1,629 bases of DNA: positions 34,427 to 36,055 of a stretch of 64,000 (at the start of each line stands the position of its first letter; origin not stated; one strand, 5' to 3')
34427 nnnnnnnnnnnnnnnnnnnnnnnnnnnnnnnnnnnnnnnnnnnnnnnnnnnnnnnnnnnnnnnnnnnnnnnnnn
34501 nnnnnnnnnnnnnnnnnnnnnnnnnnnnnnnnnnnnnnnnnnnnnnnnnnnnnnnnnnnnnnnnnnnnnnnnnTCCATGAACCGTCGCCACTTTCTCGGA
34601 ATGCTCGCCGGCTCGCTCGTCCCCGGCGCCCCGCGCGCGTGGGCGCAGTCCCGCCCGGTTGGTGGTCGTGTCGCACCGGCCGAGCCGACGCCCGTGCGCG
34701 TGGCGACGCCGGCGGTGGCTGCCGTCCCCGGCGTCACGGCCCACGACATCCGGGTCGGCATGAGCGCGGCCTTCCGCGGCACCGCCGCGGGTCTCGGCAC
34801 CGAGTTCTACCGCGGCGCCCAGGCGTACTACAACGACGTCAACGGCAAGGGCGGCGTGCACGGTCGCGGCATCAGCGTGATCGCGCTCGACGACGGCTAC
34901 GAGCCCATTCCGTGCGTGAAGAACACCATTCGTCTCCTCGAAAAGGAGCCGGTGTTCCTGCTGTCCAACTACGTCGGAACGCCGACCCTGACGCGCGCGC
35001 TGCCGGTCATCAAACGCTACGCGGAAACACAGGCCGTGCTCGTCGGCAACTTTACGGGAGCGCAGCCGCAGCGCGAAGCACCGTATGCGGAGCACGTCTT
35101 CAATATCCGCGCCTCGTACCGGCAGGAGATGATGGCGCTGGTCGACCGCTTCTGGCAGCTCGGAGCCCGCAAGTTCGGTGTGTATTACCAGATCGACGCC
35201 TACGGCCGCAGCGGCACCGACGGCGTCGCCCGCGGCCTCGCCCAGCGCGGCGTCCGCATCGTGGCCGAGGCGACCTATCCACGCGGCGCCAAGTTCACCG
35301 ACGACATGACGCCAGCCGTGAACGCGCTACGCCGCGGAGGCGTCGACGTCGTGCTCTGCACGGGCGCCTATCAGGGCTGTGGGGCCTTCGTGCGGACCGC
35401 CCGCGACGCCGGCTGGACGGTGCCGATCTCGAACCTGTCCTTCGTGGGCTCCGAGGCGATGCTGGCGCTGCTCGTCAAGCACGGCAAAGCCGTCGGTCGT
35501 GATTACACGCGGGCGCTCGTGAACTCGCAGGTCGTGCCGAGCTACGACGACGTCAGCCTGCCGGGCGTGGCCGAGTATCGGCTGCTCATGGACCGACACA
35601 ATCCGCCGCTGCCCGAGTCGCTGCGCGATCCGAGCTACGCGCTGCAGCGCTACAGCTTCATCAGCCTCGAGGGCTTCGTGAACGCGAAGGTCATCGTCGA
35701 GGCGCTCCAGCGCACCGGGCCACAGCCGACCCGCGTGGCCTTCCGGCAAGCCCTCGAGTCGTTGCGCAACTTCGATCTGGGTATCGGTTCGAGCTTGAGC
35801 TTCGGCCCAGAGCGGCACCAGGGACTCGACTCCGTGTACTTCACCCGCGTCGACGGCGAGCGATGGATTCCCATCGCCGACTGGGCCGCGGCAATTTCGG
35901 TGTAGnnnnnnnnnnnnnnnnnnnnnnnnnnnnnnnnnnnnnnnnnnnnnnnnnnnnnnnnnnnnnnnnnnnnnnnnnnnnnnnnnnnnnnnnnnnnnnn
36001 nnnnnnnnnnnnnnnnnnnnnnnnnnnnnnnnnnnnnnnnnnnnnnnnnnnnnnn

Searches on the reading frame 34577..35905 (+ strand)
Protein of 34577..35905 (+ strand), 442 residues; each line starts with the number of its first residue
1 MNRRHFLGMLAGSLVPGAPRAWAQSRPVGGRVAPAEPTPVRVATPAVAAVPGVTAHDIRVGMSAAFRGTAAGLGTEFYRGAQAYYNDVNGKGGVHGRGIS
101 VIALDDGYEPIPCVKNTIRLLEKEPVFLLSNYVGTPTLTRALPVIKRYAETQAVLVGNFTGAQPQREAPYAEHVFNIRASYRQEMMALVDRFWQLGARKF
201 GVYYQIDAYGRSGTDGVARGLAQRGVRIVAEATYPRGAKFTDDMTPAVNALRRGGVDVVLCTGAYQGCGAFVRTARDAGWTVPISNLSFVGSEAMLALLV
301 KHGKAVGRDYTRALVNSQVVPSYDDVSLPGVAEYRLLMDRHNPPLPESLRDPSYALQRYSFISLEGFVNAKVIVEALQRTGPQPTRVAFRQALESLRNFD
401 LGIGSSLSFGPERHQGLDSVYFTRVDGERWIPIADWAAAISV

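Call 5: search_protein_families(library=pfam, proteins=[window:34577-35905:+], max_evalue=0.1)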
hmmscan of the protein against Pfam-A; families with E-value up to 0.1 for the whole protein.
window:34577-35905:+ (442 aa): 5 families
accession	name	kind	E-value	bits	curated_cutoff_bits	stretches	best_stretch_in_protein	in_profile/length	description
PF13458.12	Peripla_BP_6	-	1.3e-43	150.4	31.7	1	58-427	2-341/343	Periplasmic binding protein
PF01094.35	ANF_receptor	-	4.1e-06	26.5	25.4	1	173-356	95-277/353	Receptor family ligand binding region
PF13433.12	Peripla_BP_5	-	0.0086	15.6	27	1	58-279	1-212/363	Periplasmic binding protein domain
PF00702.32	Hydrolase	-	0.0093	16.8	26.4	0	217-269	83-126/191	haloacid dehalogenase-like hydrolase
PF13377.12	Peripla_BP_3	-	0.052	14.1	26.5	0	189-293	1-111/167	Periplasmic binding protein-like domain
